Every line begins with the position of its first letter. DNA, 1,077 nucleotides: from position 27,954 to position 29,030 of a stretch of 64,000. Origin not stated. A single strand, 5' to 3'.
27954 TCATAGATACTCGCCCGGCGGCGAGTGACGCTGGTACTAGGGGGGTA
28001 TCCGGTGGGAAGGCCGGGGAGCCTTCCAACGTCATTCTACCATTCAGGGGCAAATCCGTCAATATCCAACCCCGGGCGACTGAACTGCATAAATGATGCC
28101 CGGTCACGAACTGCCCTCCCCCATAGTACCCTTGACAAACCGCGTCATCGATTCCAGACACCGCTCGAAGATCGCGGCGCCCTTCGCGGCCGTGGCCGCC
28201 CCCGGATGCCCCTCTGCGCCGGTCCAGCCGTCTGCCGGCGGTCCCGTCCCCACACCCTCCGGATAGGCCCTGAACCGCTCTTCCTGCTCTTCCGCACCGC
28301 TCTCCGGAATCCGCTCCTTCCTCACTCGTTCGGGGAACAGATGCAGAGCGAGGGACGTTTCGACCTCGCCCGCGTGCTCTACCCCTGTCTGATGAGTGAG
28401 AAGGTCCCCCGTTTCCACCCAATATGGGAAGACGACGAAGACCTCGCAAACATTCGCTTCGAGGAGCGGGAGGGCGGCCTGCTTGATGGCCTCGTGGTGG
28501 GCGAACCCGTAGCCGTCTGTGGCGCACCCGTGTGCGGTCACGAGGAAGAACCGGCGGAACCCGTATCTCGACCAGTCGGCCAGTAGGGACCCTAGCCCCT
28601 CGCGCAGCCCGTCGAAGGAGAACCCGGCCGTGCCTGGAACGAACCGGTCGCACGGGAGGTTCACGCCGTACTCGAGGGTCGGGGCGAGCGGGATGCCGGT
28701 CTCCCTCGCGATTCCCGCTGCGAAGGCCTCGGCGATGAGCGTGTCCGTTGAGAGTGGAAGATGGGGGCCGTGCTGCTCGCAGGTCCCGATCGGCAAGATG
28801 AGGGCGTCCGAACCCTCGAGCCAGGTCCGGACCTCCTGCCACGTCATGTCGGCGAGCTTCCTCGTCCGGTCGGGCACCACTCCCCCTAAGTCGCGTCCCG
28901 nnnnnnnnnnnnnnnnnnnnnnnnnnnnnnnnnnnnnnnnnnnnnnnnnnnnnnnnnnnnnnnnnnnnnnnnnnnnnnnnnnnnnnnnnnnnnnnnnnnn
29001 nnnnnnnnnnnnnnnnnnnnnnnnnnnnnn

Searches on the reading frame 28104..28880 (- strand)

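Call 51: search_protein_families(library=pfam, proteins=[window:28104-28880:-], max_evalue=0.0001)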
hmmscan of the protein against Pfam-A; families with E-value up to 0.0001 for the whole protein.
window:28104-28880:- (258 aa): 1 family
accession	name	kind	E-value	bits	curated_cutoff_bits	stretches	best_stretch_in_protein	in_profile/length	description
PF02633.19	Creatininase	-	5.4e-51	173.8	31.3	1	10-249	1-238/238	Creatinine amidohydrolase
